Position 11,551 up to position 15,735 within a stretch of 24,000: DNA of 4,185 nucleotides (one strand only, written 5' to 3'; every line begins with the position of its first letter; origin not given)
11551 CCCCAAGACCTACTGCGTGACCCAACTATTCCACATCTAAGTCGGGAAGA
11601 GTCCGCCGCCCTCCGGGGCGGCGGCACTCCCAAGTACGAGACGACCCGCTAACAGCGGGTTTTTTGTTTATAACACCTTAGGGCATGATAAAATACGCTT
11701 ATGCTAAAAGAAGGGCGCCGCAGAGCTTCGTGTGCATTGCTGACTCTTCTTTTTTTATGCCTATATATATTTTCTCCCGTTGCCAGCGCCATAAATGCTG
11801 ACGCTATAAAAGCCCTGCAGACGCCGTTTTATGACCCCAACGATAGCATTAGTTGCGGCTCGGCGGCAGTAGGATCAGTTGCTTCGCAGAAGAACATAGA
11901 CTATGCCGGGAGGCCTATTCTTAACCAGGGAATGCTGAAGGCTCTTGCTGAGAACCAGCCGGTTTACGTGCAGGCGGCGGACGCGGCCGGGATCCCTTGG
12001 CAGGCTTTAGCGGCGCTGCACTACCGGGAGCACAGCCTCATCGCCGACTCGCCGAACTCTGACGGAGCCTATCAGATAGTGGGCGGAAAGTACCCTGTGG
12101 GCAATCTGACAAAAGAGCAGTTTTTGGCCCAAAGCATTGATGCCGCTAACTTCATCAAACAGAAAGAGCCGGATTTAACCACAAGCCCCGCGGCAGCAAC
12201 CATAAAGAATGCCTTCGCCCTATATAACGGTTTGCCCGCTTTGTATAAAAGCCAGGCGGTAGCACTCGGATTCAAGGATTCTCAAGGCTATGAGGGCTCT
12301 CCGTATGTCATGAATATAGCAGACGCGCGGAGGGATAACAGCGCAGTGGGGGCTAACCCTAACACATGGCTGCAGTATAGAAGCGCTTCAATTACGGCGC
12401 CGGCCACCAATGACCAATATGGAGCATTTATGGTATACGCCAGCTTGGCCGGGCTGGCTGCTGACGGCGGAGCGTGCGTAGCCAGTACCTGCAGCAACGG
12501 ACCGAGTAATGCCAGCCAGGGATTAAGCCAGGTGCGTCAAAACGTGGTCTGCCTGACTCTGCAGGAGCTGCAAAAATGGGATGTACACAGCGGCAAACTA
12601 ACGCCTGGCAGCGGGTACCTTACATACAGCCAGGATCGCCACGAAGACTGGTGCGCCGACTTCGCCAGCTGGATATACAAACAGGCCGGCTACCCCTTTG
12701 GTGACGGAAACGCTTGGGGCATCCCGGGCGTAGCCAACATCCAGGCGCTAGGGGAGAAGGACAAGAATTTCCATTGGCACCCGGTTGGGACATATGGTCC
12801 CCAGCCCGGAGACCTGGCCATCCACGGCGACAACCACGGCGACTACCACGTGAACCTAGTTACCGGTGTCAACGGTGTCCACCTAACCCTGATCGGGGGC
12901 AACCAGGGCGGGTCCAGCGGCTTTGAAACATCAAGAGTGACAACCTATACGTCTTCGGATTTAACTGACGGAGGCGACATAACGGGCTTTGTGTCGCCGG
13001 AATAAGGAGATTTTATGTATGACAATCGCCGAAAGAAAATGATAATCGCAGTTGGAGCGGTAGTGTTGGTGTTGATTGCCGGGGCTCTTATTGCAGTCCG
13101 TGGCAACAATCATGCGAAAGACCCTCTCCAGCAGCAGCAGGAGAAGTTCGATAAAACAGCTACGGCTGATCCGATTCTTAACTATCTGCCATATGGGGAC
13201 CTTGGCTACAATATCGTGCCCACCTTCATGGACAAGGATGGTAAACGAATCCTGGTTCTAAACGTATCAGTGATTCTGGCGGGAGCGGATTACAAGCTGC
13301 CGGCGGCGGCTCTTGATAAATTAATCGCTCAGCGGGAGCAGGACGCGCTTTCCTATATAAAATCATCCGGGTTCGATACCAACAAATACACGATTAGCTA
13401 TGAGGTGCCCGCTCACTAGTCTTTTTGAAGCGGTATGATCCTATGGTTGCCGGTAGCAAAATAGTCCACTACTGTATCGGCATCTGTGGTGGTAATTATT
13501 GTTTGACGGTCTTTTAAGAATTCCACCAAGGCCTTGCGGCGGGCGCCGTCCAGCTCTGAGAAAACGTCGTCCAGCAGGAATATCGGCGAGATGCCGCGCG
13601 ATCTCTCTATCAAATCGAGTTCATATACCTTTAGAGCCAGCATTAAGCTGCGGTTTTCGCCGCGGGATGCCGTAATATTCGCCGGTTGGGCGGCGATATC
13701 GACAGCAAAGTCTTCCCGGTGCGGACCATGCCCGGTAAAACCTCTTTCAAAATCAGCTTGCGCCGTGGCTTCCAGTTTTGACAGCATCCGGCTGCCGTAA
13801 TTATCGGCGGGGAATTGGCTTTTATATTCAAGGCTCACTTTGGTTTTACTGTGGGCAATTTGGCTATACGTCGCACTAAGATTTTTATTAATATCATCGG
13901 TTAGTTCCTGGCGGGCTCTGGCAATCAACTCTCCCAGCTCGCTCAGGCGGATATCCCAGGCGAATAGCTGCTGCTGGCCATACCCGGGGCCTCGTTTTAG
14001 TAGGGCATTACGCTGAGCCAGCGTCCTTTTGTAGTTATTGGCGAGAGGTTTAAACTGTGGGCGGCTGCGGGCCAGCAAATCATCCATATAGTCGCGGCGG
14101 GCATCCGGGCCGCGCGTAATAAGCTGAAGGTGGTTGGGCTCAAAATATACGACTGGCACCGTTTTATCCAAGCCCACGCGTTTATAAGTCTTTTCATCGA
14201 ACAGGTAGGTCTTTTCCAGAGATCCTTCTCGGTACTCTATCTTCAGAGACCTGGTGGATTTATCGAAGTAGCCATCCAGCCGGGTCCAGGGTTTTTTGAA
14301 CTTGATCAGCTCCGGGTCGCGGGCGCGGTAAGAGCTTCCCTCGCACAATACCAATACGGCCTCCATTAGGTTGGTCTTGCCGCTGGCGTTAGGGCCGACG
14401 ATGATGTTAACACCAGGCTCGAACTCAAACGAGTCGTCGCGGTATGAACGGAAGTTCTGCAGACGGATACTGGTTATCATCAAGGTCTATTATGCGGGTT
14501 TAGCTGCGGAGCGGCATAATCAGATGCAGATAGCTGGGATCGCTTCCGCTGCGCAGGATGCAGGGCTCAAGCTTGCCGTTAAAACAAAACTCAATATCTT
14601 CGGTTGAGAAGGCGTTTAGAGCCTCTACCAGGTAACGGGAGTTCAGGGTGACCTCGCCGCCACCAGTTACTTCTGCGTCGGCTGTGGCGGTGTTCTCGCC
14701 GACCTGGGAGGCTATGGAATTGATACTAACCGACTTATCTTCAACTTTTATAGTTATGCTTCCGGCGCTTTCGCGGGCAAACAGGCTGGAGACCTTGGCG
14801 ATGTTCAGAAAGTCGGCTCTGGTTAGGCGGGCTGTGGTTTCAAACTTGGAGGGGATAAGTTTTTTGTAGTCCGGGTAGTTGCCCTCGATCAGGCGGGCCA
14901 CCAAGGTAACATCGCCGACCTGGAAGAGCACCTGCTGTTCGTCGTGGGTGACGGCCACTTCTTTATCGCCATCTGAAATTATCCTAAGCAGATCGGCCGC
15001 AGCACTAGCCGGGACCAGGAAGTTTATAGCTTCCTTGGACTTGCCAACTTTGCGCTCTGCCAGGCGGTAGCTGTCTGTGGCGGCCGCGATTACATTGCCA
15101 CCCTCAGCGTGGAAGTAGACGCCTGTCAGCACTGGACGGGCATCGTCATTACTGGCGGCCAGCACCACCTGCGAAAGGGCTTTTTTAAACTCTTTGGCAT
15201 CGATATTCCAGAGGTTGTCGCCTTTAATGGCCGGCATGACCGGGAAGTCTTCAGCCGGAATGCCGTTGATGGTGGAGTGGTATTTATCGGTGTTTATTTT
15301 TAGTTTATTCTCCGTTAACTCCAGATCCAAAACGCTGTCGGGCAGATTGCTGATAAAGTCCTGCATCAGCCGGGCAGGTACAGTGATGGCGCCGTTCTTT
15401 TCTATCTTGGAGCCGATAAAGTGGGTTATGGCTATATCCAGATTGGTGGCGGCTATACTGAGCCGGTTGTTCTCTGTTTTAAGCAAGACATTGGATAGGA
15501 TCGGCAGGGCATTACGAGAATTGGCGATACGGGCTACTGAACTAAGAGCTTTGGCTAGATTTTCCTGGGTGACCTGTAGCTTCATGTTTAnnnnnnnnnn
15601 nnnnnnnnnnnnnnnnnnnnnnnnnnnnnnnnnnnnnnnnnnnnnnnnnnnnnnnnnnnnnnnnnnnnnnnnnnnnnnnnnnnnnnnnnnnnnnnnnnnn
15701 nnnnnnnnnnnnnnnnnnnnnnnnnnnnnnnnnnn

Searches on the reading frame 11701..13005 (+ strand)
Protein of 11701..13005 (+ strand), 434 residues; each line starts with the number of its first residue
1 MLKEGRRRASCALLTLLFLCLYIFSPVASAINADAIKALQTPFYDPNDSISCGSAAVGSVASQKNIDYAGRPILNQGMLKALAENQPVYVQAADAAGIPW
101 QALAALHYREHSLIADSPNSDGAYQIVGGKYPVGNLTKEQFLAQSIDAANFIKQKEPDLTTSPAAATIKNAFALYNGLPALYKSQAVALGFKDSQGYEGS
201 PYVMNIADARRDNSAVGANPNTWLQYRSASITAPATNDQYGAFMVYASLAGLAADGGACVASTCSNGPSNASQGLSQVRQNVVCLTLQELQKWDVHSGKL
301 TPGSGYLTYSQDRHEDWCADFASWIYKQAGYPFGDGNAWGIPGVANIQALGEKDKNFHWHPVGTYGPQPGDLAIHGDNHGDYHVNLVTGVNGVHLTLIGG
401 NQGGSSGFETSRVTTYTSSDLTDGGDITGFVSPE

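Call 5: search_protein_families(library=pfam, proteins=[window:11701-13005:+], max_evalue=0.01)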
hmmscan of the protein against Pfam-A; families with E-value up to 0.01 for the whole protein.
window:11701-13005:+ (434 aa): 1 family
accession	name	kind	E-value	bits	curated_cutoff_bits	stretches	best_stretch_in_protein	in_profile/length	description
PF05257.22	CHAP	-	8e-10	39.5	26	1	315-401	6-81/81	CHAP domain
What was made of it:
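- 11701..13005 (+): Downstream flank: CHAP-domain T4SS cell-wall hydrolase (434 aa), native. Pfam CHAP 8e-10 (call 5).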

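Call 10: find_related_loci(query=window:11701-13002:+, collection=genome_contigs, flank=6000)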
Query window:11701-13002:+ (434 aa) in genome_contigs; peptide patterns used: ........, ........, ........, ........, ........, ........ (x = any residue, [..] = any of these).
49 stretches matched a pattern, but none encodes a relative of the query by tblastn (E <= 1e-3).
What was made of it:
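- Tried and rejected: The first genome scan, with the CHAP protein alone, found nothing (call 10).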

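Call 21: find_homologous_proteins(query=window:11701-13002:+, max_evalue=0.00001)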
Query window:11701-13002:+ (434 aa): 130 proteins with E <= 0.00001 among 8000 candidates; the best 120 are listed.
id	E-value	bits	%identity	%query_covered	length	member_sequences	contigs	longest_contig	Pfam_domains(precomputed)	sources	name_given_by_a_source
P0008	6.1e-295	996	100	100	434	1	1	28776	PF05257.23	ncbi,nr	ncbi:MAG: hypothetical protein JWO96_103 [Candidatus Saccharibacteria bacterium]|nr:hypothetical pro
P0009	1.6e-126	441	53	100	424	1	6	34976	PF05257.23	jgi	jgi:lysozyme family protein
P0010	8.9e-126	438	53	91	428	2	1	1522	PF05257.23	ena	-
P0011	2.9e-123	430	52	94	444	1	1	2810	PF05257.23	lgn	-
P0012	2.3e-121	424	52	100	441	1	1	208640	PF05257.23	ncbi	-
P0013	1.2e-120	421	51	100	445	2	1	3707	PF05257.23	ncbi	-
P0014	2.9e-117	410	54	87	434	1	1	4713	PF05257.23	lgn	-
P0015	5.2e-117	409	50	98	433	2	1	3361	PF05257.23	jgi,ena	-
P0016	3.3e-116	407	53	86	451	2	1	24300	PF05257.23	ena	-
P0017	6.8e-115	402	51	96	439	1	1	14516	PF05257.23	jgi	jgi:lysozyme family protein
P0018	2.6e-113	397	50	96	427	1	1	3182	PF05257.23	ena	-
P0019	1.6e-112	395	47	98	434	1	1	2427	PF05257.23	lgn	-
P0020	3.4e-112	393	49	99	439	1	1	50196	PF05257.23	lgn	-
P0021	3.6e-112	393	49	98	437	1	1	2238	PF05257.23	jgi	-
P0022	1.0e-111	392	48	100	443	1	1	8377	PF05257.23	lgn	-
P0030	7.7e-105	369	47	100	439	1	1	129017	PF05257.23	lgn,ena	-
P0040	3.3e-90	321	49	87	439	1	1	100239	PF05257.23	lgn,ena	-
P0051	4.8e-80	288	40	98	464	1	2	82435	PF05257.23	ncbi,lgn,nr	ncbi:MAG TPA: CHAP domain-containing protein [Candidatus Saccharimonadales bacterium]|nr:CHAP domain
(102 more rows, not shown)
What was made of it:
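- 11701..13005 (+): 130 homologues; the named ones are Saccharibacteria or Saccharimonadales (call 21).
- The closest available Saccharibacteria relatives are distant (CHAP protein at most 53% identical; call 21).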

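Call 22: find_encoding_contigs(protein=P0009, flank=7000, max_places=2)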
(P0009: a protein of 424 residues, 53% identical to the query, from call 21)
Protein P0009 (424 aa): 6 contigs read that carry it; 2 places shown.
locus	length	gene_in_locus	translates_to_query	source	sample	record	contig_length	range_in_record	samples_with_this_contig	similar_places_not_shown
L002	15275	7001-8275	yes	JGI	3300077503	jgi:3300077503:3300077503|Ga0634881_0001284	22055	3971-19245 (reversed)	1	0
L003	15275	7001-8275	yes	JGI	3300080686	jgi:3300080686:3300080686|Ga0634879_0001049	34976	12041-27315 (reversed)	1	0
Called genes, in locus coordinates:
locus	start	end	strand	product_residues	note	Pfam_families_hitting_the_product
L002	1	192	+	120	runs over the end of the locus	-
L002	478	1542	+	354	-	PF12666:PrgI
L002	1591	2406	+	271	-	PF26593:TraC-like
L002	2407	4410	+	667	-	PF12846:AAA_10 (faint), PF19044:P-loop_TraG, PF01935:DUF87 (weak), PF19044:P-loop_TraG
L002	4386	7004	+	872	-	-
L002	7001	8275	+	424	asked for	PF05257:CHAP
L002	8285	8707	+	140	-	-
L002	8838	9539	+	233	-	-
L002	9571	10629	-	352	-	PF02463:SMC_N, PF13175:AAA_15, PF13476:AAA_23, PF13514:AAA_27 (weak), PF13304:AAA_21 (weak)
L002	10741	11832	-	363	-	PF00712:DNA_pol3_beta, PF02767:DNA_pol3_beta_2, PF02768:DNA_pol3_beta_3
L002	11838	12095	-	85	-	-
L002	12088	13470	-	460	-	PF11638:DnaA_N, PF00308:Bac_DnaA, PF01695:IstB_IS21, PF00004:AAA (faint), PF08299:Bac_DnaA_C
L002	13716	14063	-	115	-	PF00825:Ribonuclease_P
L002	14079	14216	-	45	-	PF00468:Ribosomal_L34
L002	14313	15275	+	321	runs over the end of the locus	PF02096:60KD_IMP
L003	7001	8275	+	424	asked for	PF05257:CHAP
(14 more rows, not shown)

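Call 23: find_encoding_contigs(protein=P0012, flank=7000, max_places=2)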
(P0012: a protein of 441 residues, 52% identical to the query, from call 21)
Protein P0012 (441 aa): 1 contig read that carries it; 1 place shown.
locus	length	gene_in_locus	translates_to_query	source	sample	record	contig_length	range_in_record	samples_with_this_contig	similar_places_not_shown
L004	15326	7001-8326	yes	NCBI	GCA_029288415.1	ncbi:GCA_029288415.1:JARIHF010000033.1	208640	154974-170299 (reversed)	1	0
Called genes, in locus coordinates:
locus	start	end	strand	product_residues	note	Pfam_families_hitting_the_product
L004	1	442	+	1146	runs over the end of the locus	PF19590:TrbL_3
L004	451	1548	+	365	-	PF12666:PrgI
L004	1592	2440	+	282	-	PF26593:TraC-like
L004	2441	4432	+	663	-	PF19044:P-loop_TraG, PF01935:DUF87 (weak), PF12846:AAA_10 (faint), PF19044:P-loop_TraG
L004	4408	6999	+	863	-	-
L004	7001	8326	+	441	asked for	PF05257:CHAP (weak)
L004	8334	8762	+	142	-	-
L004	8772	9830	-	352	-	PF02463:SMC_N, PF13175:AAA_15, PF13476:AAA_23, PF13304:AAA_21 (weak)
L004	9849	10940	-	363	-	PF00712:DNA_pol3_beta, PF02767:DNA_pol3_beta_2, PF02768:DNA_pol3_beta_3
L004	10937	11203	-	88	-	-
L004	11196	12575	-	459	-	PF11638:DnaA_N, PF00308:Bac_DnaA, PF01695:IstB_IS21, PF08299:Bac_DnaA_C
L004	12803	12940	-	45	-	PF00468:Ribosomal_L34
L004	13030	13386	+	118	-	PF00825:Ribonuclease_P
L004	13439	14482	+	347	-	PF02096:60KD_IMP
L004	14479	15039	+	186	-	PF13083:KH_KhpA-B (weak), PF01424:R3H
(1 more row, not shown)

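Call 24: find_encoding_contigs(protein=P0016, flank=7000, max_places=2)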
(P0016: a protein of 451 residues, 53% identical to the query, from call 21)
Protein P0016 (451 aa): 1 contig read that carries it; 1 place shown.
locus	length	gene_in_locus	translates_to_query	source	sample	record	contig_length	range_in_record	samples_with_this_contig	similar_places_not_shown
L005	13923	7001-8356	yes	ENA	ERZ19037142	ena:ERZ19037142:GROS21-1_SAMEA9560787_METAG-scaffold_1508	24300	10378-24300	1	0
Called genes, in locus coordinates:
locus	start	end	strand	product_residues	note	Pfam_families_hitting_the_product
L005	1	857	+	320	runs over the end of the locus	PF12666:PrgI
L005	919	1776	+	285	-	PF26593:TraC-like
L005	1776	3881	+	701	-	PF01935:DUF87 (faint), PF12846:AAA_10 (faint), PF19044:P-loop_TraG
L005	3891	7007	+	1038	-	-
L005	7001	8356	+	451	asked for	PF05257:CHAP (weak)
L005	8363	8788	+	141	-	-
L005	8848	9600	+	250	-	-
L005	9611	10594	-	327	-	PF02463:SMC_N, PF13304:AAA_21 (weak)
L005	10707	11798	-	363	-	PF00712:DNA_pol3_beta, PF02767:DNA_pol3_beta_2, PF02768:DNA_pol3_beta_3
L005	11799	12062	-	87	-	-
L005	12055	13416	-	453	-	PF11638:DnaA_N, PF01695:IstB_IS21, PF00308:Bac_DnaA, PF00004:AAA (weak), PF08299:Bac_DnaA_C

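Call 25: find_encoding_contigs(protein=P0020, flank=7000, max_places=2)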
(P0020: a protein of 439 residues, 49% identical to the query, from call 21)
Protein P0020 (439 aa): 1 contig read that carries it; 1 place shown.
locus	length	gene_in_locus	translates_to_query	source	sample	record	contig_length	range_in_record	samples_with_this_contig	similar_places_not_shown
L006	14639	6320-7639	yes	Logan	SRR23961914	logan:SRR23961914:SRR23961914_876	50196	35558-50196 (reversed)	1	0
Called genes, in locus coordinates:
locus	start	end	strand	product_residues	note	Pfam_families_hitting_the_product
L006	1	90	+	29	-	?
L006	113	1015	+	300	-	PF26593:TraC-like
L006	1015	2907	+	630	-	PF01935:DUF87 (faint), PF12846:AAA_10 (faint), PF19044:P-loop_TraG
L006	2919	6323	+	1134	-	-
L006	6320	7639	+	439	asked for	PF05257:CHAP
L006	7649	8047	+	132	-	-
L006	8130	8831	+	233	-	-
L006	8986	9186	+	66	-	-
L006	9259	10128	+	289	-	-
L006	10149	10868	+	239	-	-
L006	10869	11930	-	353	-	PF02463:SMC_N, PF13175:AAA_15, PF13476:AAA_23, PF13304:AAA_21 (weak)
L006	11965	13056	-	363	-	PF00712:DNA_pol3_beta, PF02767:DNA_pol3_beta_2, PF02768:DNA_pol3_beta_3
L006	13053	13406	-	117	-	-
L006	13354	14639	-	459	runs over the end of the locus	PF11638:DnaA_N, PF00308:Bac_DnaA, PF01695:IstB_IS21 (weak), PF00004:AAA (faint), PF08299:Bac_DnaA_C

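Call 45: find_encoding_contigs(protein=P0030, flank=4500, max_places=1)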
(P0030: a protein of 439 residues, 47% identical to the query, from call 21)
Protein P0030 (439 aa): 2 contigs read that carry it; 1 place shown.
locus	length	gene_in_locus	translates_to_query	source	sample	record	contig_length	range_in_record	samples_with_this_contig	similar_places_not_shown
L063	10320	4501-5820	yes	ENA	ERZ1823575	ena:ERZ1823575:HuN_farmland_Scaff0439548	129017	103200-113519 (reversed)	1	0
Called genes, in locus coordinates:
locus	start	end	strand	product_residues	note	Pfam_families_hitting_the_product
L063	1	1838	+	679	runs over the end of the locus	PF01935:DUF87 (weak), PF12846:AAA_10 (faint), PF19044:P-loop_TraG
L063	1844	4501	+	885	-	-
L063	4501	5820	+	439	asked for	PF05257:CHAP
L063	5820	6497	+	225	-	-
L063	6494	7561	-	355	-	PF02463:SMC_N, PF13175:AAA_15, PF13476:AAA_23, PF13514:AAA_27 (weak), PF13304:AAA_21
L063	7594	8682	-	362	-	PF00712:DNA_pol3_beta, PF02767:DNA_pol3_beta_2, PF02768:DNA_pol3_beta_3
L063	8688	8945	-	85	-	-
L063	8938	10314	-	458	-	PF11638:DnaA_N, PF00308:Bac_DnaA, PF01695:IstB_IS21 (weak), PF22688:Hda_lid (faint), PF08299:Bac_DnaA_C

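Call 46: find_encoding_contigs(protein=P0040, flank=4500, max_places=1)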
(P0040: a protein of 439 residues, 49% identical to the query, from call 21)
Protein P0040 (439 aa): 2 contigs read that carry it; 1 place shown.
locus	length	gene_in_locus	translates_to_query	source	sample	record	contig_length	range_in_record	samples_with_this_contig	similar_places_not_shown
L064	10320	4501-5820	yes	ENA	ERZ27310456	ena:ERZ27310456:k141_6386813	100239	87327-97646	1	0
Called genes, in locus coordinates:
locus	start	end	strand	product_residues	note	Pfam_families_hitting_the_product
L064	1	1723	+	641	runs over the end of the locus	PF01935:DUF87 (weak), PF19044:P-loop_TraG, PF12846:AAA_10 (weak)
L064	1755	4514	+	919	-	-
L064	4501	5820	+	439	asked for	PF05257:CHAP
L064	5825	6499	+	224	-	-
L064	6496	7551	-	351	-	PF02463:SMC_N, PF13175:AAA_15, PF13476:AAA_23, PF13514:AAA_27 (faint), PF13304:AAA_21 (weak)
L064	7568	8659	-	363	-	PF00712:DNA_pol3_beta, PF02767:DNA_pol3_beta_2, PF02768:DNA_pol3_beta_3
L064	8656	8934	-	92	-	-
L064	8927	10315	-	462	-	PF11638:DnaA_N, PF00308:Bac_DnaA, PF01695:IstB_IS21, PF00004:AAA (weak), PF08299:Bac_DnaA_C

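Call 47: find_encoding_contigs(protein=P0051, flank=4500, max_places=1)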
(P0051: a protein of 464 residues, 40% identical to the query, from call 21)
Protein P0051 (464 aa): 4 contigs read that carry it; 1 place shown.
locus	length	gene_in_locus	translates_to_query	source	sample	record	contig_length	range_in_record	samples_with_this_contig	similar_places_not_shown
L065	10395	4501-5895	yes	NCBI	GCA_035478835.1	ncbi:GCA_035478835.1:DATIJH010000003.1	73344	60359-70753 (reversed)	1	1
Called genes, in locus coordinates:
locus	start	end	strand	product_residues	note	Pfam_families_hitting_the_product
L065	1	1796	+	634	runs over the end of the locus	PF01935:DUF87 (weak), PF19044:P-loop_TraG, PF12846:AAA_10 (weak)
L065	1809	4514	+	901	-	-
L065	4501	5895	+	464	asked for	PF05257:CHAP (weak)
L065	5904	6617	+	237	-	PF13205:Big_5 (weak)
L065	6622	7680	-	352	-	PF02463:SMC_N, PF13175:AAA_15, PF13476:AAA_23, PF13514:AAA_27 (faint), PF13304:AAA_21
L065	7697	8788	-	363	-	PF00712:DNA_pol3_beta, PF02767:DNA_pol3_beta_2, PF02768:DNA_pol3_beta_3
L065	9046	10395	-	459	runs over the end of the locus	PF11638:DnaA_N, PF00308:Bac_DnaA, PF01695:IstB_IS21 (weak), PF00004:AAA (weak), PF08299:Bac_DnaA_C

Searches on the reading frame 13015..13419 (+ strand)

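Call 5: search_protein_families(library=pfam, proteins=[window:13015-13419:+], max_evalue=0.01)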
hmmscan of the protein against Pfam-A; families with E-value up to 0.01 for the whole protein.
window:13015-13419:+ (134 aa): 0 families

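Call 62: search_protein_families(library=pfam, proteins=[window:13015-13419:+], max_evalue=0.1)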
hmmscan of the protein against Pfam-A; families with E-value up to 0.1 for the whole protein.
window:13015-13419:+ (134 aa): 0 families

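Call 75: search_protein_families(library=ncbifam, proteins=[window:13015-13419:+], max_evalue=0.1)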
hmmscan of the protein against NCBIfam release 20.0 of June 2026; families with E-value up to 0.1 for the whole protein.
window:13015-13419:+ (134 aa): 4 families
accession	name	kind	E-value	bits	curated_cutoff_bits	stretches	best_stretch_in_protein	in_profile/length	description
NF009420.1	PRK12785.1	equivalog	0.0016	18.2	197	1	4-91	17-93/161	flagellar basal body-associated protein FliL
TIGR01938.1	nqrC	equivalog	0.019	14.6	144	0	10-49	7-43/251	NADH:ubiquinone reductase (Na(+)-transporting) subunit C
NF051431.1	Rv0361_Cterm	subfamily_domain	0.033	14.4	37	1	5-38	1-34/140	Rv0361 family membrane protein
NF004285.1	PRK05696.1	equivalog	0.053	13.3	179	1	6-92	17-102/171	flagellar basal body-associated protein FliL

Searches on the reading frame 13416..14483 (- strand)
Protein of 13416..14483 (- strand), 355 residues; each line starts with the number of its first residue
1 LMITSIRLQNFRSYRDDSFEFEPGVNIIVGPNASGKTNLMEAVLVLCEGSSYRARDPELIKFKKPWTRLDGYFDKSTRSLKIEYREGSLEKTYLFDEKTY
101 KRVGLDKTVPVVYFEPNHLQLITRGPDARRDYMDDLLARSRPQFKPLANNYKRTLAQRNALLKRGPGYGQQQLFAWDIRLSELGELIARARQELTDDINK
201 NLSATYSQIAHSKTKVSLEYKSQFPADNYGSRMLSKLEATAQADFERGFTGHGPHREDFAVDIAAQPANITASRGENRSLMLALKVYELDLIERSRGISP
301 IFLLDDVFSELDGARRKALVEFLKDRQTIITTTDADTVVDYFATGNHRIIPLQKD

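Call 58: search_protein_families(library=pfam, proteins=[window:13416-14483:-], max_evalue=0.001)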
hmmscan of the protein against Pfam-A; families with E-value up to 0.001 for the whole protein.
window:13416-14483:- (355 aa): 6 families
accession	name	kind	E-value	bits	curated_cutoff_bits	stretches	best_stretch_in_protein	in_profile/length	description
PF02463.25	SMC_N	-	1.5e-20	74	40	1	2-338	1-202/220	RecF/RecN/SMC N terminal domain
PF13476.12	AAA_23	-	2.5e-16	61.4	27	1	5-153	1-140/201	AAA domain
PF13175.12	AAA_15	-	3.7e-13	50.3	32.1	1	1-113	1-92/374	AAA ATPase domain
PF13304.12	AAA_21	-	4.3e-08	34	27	1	25-57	1-42/304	AAA domain, putative AbiEii toxin, Type IV TA system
PF13514.12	AAA_27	-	5.3e-06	26.6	22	1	1-88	1-90/206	AAA domain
PF13555.12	AAA_29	-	0.00016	21.8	27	1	4-47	2-46/61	P-loop containing region of AAA domain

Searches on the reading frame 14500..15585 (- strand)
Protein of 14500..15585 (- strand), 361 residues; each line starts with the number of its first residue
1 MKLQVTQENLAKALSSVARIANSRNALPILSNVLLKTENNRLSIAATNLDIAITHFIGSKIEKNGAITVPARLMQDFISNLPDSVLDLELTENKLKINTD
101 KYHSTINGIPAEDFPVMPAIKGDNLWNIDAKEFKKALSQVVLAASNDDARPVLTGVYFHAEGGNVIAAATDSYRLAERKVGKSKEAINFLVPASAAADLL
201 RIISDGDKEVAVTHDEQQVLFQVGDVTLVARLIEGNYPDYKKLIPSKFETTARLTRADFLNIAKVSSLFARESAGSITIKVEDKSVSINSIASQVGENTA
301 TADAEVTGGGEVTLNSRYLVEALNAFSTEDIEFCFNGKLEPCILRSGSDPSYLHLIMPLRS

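Call 58: search_protein_families(library=pfam, proteins=[window:14500-15585:-], max_evalue=0.001)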
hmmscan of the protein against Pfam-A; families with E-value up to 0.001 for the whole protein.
window:14500-15585:- (361 aa): 3 families
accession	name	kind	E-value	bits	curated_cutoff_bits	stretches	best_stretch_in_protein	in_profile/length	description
PF00712.24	DNA_pol3_beta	-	9.5e-43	145.6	24.4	3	1-118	1-120/120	DNA polymerase III beta subunit, N-terminal domain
PF02767.21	DNA_pol3_beta_2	-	8.2e-36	123.2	27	2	128-239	2-116/116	DNA polymerase III beta subunit, central domain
PF02768.20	DNA_pol3_beta_3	-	4.8e-22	78.5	27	1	241-360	1-121/121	DNA polymerase III beta subunit, C-terminal domain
